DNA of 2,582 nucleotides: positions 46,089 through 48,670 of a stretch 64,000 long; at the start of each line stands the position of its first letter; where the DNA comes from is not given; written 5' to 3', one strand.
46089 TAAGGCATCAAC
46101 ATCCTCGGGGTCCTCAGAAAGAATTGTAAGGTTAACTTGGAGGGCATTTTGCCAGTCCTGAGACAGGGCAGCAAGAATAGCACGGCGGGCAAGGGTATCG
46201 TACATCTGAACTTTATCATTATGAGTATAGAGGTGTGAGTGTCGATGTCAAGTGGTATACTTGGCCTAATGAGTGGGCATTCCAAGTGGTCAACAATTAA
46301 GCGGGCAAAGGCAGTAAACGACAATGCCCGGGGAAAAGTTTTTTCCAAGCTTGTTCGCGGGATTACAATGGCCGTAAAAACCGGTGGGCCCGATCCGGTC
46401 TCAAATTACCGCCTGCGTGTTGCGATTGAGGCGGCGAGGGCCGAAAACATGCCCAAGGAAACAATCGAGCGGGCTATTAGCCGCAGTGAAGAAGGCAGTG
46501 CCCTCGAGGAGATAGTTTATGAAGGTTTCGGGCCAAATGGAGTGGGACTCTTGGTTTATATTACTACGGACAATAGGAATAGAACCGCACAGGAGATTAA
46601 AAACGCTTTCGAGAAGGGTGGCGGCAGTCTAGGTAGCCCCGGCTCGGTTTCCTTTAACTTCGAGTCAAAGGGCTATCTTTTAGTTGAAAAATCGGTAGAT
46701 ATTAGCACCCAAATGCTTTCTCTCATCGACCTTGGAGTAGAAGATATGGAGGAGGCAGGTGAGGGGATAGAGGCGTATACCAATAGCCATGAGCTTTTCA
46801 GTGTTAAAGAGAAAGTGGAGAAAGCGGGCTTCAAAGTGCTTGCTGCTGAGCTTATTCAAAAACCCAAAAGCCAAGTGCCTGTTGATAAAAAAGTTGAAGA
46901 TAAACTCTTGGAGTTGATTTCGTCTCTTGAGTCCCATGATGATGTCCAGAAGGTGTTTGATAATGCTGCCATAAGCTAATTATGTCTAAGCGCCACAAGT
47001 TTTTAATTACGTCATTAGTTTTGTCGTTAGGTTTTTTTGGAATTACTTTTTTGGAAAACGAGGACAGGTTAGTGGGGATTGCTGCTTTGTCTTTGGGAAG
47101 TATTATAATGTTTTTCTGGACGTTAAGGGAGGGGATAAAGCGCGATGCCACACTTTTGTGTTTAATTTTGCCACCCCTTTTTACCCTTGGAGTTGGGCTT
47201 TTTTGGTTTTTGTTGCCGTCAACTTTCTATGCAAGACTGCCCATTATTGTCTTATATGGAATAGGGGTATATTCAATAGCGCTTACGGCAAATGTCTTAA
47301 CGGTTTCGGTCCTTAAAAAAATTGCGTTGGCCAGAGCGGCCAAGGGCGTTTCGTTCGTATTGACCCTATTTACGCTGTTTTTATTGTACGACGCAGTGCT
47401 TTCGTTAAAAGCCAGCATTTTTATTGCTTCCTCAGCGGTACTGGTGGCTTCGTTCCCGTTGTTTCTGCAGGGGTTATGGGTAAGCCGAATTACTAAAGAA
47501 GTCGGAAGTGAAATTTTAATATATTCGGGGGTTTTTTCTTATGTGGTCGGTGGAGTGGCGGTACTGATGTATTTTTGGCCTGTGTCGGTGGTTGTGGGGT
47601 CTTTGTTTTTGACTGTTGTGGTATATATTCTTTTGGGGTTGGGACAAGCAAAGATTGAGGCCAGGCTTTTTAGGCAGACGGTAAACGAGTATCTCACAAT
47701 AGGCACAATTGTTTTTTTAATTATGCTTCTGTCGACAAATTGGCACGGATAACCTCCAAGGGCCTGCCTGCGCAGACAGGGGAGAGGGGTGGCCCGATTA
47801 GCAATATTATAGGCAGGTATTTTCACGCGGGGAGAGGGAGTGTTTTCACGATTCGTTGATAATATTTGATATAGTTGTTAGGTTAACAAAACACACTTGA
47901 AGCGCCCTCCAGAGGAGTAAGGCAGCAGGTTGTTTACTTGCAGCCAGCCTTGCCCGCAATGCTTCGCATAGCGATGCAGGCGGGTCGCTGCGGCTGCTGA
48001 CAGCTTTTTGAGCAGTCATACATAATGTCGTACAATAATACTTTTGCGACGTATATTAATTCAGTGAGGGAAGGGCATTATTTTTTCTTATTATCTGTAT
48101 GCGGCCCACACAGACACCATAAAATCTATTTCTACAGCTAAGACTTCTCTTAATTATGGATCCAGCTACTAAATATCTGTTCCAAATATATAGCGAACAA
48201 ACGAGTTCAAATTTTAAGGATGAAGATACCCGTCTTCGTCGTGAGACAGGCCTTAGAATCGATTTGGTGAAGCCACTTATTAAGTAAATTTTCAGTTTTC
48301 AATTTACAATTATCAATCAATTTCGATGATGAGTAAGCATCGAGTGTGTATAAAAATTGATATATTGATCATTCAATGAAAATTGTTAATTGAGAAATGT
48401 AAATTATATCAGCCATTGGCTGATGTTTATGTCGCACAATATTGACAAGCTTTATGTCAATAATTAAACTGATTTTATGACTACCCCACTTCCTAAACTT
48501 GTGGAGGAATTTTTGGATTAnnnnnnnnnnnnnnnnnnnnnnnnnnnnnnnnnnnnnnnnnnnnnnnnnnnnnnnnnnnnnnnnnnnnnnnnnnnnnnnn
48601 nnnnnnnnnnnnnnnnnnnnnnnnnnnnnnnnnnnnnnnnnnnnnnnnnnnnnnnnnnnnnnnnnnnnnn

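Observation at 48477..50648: Intein with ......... homing endonuclease inserted in the catalytic HxxRH box of a XerC/XerD-type tyrosine recombinase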

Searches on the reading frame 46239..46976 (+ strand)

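Call 62: search_protein_families(library=pfam, proteins=[window:46239-46976:+], max_evalue=0.00001)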
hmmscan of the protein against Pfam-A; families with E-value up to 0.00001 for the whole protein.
window:46239-46976:+ (246 aa): 2 families
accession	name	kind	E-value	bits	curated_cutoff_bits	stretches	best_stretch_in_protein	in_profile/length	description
PF01709.26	Transcrip_reg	-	1.2e-46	158.8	27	1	89-243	1-160/160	TACO1/YebC second and third domain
PF20772.2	TACO1_YebC_N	-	2e-30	105.5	36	1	15-84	1-71/73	TACO1/YebC protein N-terminal domain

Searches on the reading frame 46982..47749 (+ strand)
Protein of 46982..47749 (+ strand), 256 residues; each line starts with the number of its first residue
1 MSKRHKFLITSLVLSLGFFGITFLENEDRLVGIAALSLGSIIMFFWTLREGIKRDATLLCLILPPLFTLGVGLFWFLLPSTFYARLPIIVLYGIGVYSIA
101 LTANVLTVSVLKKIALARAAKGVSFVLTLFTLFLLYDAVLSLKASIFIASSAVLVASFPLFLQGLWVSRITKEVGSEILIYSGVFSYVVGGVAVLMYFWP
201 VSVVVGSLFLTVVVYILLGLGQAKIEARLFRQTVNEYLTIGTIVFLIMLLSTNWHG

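Call 62: search_protein_families(library=pfam, proteins=[window:46982-47749:+], max_evalue=0.00001)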
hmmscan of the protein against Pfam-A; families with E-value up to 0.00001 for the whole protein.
window:46982-47749:+ (256 aa): 1 family
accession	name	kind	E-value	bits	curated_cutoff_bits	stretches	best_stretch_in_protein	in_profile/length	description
PF18900.5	DUF5656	-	3.5e-13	49.9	23.3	1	33-245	32-236/242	Protein of unknown function (DUF5656)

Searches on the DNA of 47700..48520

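Call 37: search_rna_families(source=window, start=47700, end=48520, threshold=evalue, max_evalue=1)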
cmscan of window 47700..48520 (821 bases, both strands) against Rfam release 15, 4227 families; matches with E-value up to 1: 0.
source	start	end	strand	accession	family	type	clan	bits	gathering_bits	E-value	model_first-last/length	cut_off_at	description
